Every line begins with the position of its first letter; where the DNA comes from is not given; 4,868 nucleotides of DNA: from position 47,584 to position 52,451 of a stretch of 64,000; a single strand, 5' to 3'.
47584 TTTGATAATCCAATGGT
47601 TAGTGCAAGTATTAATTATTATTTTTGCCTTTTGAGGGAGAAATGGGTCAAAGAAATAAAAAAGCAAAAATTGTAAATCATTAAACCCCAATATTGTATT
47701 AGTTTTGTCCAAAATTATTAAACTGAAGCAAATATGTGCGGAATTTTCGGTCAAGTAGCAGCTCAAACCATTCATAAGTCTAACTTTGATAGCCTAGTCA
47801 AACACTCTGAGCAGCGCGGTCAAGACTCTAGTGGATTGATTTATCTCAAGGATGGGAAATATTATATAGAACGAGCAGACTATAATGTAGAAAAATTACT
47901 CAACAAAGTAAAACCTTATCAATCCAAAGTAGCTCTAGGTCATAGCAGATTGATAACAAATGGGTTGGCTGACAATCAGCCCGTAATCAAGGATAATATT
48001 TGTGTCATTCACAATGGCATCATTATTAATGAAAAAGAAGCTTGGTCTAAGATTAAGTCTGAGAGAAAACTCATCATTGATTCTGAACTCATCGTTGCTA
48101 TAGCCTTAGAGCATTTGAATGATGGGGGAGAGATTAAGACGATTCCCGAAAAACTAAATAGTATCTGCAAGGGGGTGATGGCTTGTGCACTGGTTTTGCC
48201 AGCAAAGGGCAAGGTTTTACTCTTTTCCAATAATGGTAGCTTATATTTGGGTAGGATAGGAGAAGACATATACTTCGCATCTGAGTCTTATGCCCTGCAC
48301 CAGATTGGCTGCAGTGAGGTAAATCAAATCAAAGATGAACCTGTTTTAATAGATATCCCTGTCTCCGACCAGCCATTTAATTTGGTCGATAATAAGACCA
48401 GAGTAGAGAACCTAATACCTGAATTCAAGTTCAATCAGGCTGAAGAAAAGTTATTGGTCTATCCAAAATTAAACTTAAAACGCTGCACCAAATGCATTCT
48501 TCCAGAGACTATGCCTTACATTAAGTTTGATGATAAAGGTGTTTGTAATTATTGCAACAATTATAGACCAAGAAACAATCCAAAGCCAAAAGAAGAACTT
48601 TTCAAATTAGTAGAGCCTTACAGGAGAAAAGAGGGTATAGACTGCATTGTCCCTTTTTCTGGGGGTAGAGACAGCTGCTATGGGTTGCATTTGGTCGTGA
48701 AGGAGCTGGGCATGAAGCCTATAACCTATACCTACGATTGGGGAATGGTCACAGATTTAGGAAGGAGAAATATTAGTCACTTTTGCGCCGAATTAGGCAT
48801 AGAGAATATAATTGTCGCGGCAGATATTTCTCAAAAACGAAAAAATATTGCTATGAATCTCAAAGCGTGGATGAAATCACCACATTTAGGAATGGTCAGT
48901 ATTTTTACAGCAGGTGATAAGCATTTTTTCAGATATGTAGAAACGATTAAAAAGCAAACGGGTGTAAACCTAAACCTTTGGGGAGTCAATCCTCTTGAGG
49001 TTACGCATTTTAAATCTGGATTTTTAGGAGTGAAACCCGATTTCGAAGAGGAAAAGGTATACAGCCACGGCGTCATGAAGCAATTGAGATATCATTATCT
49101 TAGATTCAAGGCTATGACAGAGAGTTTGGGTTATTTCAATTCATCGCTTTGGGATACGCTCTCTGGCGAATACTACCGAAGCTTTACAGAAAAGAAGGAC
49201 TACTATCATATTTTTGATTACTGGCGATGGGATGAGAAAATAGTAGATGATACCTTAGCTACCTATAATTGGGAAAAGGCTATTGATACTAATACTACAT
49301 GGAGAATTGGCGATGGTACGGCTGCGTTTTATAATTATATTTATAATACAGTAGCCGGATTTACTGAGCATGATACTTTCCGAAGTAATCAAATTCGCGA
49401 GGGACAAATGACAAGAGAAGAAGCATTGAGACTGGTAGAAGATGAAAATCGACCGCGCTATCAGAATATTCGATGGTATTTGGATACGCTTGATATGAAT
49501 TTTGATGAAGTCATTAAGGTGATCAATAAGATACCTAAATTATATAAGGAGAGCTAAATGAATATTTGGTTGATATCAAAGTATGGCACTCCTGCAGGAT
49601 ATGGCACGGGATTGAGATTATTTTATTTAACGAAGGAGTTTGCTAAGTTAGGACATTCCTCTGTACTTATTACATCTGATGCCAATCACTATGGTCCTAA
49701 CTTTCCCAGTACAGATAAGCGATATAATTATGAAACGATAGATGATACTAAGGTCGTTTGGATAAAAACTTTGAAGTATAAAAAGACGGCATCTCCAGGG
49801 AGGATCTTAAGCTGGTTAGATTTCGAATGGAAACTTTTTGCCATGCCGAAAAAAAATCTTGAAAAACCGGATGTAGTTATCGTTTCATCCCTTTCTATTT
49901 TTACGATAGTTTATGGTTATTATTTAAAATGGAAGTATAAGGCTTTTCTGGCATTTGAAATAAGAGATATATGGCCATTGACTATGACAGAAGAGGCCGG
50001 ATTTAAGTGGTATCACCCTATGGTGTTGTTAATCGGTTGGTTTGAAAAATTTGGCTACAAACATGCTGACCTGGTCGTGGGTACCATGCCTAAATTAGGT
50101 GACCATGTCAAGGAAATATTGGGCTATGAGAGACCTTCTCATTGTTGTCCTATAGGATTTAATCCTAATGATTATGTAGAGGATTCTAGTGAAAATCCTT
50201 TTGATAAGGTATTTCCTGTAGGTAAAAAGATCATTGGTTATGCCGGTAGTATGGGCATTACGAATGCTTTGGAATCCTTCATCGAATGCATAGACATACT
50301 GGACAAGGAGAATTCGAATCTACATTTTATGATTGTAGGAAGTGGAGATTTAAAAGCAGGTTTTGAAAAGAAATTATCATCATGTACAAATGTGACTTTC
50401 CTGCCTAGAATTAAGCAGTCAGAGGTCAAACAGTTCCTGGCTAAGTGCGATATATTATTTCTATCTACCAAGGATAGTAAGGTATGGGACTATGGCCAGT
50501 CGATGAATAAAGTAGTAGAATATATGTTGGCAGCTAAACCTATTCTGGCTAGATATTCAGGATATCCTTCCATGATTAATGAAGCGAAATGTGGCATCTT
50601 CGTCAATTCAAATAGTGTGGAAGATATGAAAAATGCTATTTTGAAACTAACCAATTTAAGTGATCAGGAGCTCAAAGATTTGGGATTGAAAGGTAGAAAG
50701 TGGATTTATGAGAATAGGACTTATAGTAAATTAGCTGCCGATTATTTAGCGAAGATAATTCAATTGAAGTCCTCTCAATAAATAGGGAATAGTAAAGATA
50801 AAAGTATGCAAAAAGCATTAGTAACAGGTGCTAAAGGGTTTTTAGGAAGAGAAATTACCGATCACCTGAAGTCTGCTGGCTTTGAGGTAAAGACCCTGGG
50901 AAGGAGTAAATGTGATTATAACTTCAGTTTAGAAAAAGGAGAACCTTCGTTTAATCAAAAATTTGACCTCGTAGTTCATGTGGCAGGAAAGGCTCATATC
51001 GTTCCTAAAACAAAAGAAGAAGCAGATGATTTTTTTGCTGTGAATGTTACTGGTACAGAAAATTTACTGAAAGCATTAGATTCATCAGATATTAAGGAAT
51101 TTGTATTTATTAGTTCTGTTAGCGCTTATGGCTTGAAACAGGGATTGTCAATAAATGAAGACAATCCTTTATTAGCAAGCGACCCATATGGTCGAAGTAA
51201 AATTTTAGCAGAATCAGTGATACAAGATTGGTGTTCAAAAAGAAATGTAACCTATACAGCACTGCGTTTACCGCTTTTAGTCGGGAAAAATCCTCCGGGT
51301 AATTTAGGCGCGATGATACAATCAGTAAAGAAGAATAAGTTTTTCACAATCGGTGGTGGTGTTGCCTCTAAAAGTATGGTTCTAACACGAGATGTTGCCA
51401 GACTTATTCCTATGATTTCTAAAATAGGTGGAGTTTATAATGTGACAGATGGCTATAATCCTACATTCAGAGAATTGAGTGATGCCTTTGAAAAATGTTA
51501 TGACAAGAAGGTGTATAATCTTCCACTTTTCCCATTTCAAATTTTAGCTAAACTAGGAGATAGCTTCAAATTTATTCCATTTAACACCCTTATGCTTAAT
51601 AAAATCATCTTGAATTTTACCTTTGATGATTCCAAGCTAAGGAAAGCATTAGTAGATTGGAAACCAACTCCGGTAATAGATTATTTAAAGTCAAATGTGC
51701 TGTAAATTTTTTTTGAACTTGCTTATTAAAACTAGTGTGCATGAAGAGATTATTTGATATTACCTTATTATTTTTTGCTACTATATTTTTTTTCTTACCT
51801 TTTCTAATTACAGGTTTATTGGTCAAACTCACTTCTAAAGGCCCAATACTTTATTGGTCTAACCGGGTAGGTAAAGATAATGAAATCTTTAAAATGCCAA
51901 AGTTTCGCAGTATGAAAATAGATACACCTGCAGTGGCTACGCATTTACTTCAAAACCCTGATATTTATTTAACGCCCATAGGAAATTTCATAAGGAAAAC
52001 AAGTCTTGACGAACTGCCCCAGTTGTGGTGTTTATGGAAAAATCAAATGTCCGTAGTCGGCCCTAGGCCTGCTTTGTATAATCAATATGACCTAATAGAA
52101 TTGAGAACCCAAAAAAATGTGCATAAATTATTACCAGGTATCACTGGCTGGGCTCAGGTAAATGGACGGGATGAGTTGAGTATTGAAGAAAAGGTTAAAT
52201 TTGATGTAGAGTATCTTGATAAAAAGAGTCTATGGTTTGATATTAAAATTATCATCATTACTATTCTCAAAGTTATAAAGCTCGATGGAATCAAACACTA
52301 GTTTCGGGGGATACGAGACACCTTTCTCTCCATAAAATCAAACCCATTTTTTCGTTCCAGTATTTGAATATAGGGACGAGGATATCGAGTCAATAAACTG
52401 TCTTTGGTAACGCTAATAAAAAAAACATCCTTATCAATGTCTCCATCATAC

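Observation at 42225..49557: Two parallel sugar amidotransferase systems, one a GATase-II::WbpG-like fusion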

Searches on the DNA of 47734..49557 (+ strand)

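Call 66: search_dna_similar(query=L045:10001-11812:+, collection=ecoli_genomes, mode=distant, max_rows=15)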
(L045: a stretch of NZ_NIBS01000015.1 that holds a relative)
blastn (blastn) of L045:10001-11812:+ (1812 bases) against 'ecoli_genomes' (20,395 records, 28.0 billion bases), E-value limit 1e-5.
Records with a match: 2; places in all: 2; records where one place covers at least 80% of the query: 2.
Genomes with a match: 2 of 5426; with a place that covers at least 80% of the query: 2. Places per genome that has any: lowest 1, median 1, highest 1. On chromosomes: 2 places; on plasmids: 0.
Best place of each record, by identity: 60-80% 2.
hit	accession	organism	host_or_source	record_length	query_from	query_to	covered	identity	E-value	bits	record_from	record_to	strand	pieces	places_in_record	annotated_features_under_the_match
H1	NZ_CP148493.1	Escherichia coli strain Z1323CEC0003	Chicken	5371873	1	1794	99%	72.7%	0e+0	970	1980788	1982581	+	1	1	glucosamine 6-phosphate synthetase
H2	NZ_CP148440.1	Escherichia coli strain Z1323CEC0011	Chicken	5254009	1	1794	99%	72.7%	0e+0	970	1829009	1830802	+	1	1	glucosamine 6-phosphate synthetase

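Call 68: get_annotated_region(hit=H1, flank=14000)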
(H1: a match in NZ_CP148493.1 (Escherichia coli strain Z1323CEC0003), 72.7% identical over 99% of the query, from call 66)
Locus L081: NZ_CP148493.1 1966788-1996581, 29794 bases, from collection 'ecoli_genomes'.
description: Escherichia coli strain Z1323CEC0003 chromosome, complete genome
organism: Escherichia coli strain Z1323CEC0003 (NCBI taxid 562)
replicon: chromosome; assembly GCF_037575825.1
host: Chicken; source: -; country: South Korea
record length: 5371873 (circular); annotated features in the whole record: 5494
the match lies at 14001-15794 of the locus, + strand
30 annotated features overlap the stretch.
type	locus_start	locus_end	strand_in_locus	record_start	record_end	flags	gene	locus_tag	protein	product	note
CDS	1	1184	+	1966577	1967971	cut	wcaM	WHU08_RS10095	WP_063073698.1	colanic acid biosynthesis protein WcaM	-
CDS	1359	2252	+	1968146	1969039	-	galF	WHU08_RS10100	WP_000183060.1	UTP--glucose-1-phosphate uridylyltransferase GalF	-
CDS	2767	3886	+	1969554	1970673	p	-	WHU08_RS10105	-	ISAs1 family transposase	frameshifted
CDS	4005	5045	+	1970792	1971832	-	-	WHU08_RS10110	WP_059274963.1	Gfo/Idh/MocA family protein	-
CDS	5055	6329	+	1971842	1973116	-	tviB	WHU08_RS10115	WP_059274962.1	Vi polysaccharide biosynthesis UDP-N-acetylglucosamine C-6 dehydrogenase TviB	-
CDS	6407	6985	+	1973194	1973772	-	-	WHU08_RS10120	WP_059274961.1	acyltransferase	-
CDS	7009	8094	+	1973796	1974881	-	-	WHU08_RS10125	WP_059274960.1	DegT/DnrJ/EryC1/StrS family aminotransferase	-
CDS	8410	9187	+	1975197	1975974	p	-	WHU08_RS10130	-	ISAs1 family transposase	frameshifted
CDS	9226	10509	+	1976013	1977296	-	-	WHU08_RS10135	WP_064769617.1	lipopolysaccharide biosynthesis protein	-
CDS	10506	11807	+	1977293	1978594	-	-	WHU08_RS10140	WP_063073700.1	O-antigen polymerase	-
CDS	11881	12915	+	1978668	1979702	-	-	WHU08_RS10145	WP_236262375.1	glycosyltransferase family 4 protein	-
CDS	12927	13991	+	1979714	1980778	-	wecB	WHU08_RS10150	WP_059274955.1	non-hydrolyzing UDP-N-acetylglucosamine 2-epimerase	-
CDS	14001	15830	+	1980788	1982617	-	-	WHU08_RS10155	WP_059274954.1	glucosamine 6-phosphate synthetase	-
CDS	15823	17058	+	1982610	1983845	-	-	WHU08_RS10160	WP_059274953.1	glycosyltransferase family 4 protein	-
CDS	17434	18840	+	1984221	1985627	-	gndA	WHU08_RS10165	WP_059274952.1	NADP-dependent phosphogluconate dehydrogenase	-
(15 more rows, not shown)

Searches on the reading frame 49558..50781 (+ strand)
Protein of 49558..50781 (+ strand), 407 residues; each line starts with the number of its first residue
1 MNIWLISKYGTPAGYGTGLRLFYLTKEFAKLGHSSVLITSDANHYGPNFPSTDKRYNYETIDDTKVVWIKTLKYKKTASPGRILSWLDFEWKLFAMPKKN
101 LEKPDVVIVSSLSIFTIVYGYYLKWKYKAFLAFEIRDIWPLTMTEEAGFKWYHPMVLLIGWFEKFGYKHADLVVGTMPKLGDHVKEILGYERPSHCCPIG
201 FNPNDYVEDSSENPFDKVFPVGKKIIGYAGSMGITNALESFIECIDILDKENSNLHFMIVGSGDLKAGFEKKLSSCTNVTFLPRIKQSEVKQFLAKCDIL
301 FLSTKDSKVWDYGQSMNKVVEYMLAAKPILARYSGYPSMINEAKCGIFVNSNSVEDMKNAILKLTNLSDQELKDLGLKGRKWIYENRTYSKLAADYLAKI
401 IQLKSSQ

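Call 3: search_protein_families(library=pfam, proteins=[window:49558-50781:+], max_evalue=0.01)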
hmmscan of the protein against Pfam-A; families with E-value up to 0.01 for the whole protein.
window:49558-50781:+ (407 aa): 4 families
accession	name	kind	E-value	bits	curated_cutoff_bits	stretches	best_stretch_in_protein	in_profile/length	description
PF13692.12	Glyco_trans_1_4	-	7.7e-17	62.3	27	1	224-365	2-140/142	Glycosyl transferases group 1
PF00534.26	Glycos_transf_1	-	4.6e-16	59.3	26.4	1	211-382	3-172/172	Glycosyl transferases group 1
PF13579.12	Glyco_trans_4_4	-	1.4e-05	25.9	29.7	1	16-192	2-149/158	Glycosyl transferase 4-like domain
PF13439.12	Glyco_transf_4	-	9.4e-05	22.9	28.5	1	16-202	3-167/170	Glycosyltransferase Family 4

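Call 4: search_protein_families(library=ncbifam, proteins=[window:49558-50781:+], max_evalue=0.01)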
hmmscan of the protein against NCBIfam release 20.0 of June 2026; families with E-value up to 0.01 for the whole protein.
window:49558-50781:+ (407 aa): 14 families
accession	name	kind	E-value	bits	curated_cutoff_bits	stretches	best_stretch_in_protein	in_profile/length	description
TIGR04063.1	stp3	hypoth_equivalog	3e-12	46.2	442.05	1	222-397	212-389/397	TIGR04063 family PEP-CTERM/XrtA system glycosyltransferase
NF007640.0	PRK10307.1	subfamily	8.7e-11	41.4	276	1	219-399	225-403/411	WcaI family glycosyltransferase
TIGR03088.1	stp2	hypoth_equivalog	4.7e-08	32.5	409.05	1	237-398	212-368/374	TIGR03088 family PEP-CTERM/XrtA system glycosyltransferase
NF047684.1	TeichurnBiosyTuaC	equivalog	6e-08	32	550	1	168-366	163-353/391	teichuronic acid biosynthesis protein TuaC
TIGR04157.1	glyco_rSAM_CFB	subfamily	3.4e-07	29.6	400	1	221-361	225-360/406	TIGR04157 family glycosyltransferase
NF041876.1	EPS_EpsE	equivalog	6.1e-07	29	400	1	164-388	156-381/389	exopolysaccharide biosynthesis GT4 family glycosyltransferase EpsE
TIGR04007.1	wcaI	equivalog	1.3e-05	24.1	800.45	1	219-295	227-303/407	colanic acid biosynthesis glycosyltransferase WcaI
NF053787.1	GlcN_PG_synth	equivalog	1.6e-05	23.9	480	1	223-397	197-353/361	N-acetylglucosaminyl phosphatidylglycerol synthase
NF050056.1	ProtGlycPglH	equivalog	2.4e-05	23.6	600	1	235-374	191-324/354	GalNAc-alpha-(1->4)-GalNAc-alpha-(1->3)-diNAcBac-PP-undecaprenol alpha-1,4-N-acetyl-D-galactosaminyltransferase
NF049988.1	MGlcDAGSynMgs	equivalog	3.2e-05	23.5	400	1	238-378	228-363/398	alpha-monoglucosyldiacylglycerol synthase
NF047676.1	TeichurnBiosyTuaH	equivalog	3.4e-05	22.9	550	1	168-392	157-376/384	teichuronic acid biosynthesis protein TuaH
TIGR04005.1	wcaL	equivalog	4.6e-05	22.4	537.6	1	237-383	236-386/406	colanic acid biosynthesis glycosyltransferase WcaL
NF038295.1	EPS_HpsP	equivalog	0.00018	20.7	550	1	196-398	180-382/388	hormogonium polysaccharide biosynthesis glycosyltransferase HpsP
NF038229.1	Glyco4_Geo_Pelo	equivalog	0.0056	15.7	400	1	242-387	180-320/338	GPMC system family 4 glycosyltransferase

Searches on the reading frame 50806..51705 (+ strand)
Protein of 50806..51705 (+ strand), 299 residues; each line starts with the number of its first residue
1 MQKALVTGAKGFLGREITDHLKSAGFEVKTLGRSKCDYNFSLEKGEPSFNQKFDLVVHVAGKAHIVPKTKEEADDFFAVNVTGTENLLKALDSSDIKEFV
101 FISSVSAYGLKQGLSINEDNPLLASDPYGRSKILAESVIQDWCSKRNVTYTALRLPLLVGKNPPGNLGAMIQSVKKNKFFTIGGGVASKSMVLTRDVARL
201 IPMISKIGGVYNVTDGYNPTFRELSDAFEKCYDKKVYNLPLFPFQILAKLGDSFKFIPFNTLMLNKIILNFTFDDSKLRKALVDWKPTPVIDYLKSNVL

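Call 11: search_protein_families(library=pfam, proteins=[window:50806-51705:+], max_evalue=0.00001)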
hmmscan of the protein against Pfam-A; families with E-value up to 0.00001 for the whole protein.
window:50806-51705:+ (299 aa): 8 families
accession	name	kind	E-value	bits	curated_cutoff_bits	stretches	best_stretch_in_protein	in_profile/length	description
PF01370.27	Epimerase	-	1.6e-31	110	20.9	1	4-206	1-226/240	NAD dependent epimerase/dehydratase family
PF16363.11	GDP_Man_Dehyd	-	7.8e-18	65.4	27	1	51-206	74-238/332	GDP-mannose 4,6 dehydratase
PF04321.23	RmlD_sub_bind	-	7.6e-14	51.9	27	1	3-178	2-171/287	RmlD substrate binding domain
PF01073.25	3Beta_HSD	-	1.6e-13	50.8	22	1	51-199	65-223/280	3-beta hydroxysteroid dehydrogenase/isomerase family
PF07993.18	NAD_binding_4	-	6.6e-12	45.6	20.1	1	51-166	87-215/258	Male sterility protein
PF13460.12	NAD_binding_10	-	1.2e-07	32.2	27.2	1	8-169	1-156/184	NAD(P)H-binding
PF02719.21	Polysacc_synt_2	-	9.5e-07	28.7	20.2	0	51-104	76-128/293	Polysaccharide biosynthesis protein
PF08659.16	KR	-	1.3e-06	28.9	22.6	0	57-107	86-139/180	KR domain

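Call 46: search_protein_families(library=ncbifam, proteins=[window:50806-51705:+], max_evalue=1e-10)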
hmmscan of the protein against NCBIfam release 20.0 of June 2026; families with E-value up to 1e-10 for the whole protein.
window:50806-51705:+ (299 aa): 10 families
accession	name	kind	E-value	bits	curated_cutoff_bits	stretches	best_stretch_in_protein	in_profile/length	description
TIGR01179.1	galE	equivalog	7e-22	77.7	262.3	1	50-173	68-191/332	UDP-glucose 4-epimerase GalE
NF042423.1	oxyalk_red_Shew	equivalog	1.1e-17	64.1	580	1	2-182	9-198/331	2-alkyl-3-oxoalkanoate reductase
TIGR01777.1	yfcH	hypoth_equivalog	2.6e-17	63.3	207.35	1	5-246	2-256/292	TIGR01777 family oxidoreductase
TIGR03466.1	HpnA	hypoth_equivalog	5.5e-16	58.4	367.65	1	3-145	2-158/327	hopanoid-associated sugar epimerase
TIGR04180.1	EDH_00030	hypoth_equivalog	5.6e-15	55.2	475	0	51-149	69-166/297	NAD-dependent 4,6-dehydratase LegB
TIGR01746.1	Thioester-redct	subfamily_domain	8.6e-15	54.8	213.35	1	51-162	87-199/371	thioester reductase domain-containing protein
NF007956.0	PRK10675.1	subfamily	1.3e-13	50.8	394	1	51-179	72-201/338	UDP-glucose 4-epimerase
NF043036.1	ErythonDh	equivalog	9.9e-12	44.7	325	0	49-159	71-180/321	D-erythronate dehydrogenase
TIGR01181.1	dTDP_gluc_dehyt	equivalog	4.8e-11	42.3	365.1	0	51-225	72-254/321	dTDP-glucose 4,6-dehydratase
TIGR01214.1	rmlD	equivalog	6.4e-11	41.9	224.05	1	4-152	2-148/285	dTDP-4-dehydrorhamnose reductase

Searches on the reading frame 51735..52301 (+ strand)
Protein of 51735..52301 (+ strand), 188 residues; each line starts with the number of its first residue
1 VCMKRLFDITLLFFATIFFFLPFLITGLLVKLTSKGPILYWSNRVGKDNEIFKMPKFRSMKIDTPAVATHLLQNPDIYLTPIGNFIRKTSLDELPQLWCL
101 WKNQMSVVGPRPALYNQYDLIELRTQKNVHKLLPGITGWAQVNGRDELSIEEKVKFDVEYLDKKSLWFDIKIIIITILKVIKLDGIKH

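Call 46: search_protein_families(library=ncbifam, proteins=[window:51735-52301:+], max_evalue=1e-10)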
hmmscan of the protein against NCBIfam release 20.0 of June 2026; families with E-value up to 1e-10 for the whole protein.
window:51735-52301:+ (188 aa): 10 families
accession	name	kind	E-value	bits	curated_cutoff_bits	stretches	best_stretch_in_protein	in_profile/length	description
TIGR03025.1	EPS_sugtrans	subfamily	3.3e-66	224.4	295.55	1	2-184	256-442/445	exopolysaccharide biosynthesis polyprenyl glycosylphosphotransferase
TIGR03023.1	WcaJ_sugtrans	equivalog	8e-59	200.1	410.75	1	2-182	261-448/453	undecaprenyl-phosphate glucose phosphotransferase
TIGR03022.1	WbaP_sugtrans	subfamily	1.4e-48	166.3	403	1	2-185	257-454/456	undecaprenyl-phosphate galactose phosphotransferase WbaP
NF052601.1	undeca_RfbP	equivalog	1e-41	142.8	330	1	2-181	43-236/244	undecaprenyl-phosphate galactose phosphotransferase family protein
NF007518.0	PRK10124.1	equivalog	8.1e-41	140.2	684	1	2-179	272-456/464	undecaprenyl-phosphate glucose phosphotransferase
TIGR03013.1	EpsB_2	subfamily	2e-40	139.2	393.35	1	2-181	253-436/443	TIGR03013 family XrtA/PEP-CTERM system glycosyltransferase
NF041877.1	EPS_EpsZ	equivalog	2.3e-35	122.1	800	1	1-183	263-455/459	exopolysaccharide biosynthesis polyisoprenyl-phosphate hexose-1-phosphate transferase EpsZ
NF050817.1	PolSacchBiosHfsE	equivalog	7.3e-35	120.6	750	1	3-177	271-456/467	polysaccharide biosynthesis protein HfsE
NF011751.0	PRK15204.1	equivalog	2e-28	99.2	907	1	3-185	279-474/476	undecaprenyl-phosphate galactose phosphotransferase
NF045514.1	glycotran_HepC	equivalog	7.3e-14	51.6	140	1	3-113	116-212/220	heterocyst development glycosyltransferase HepC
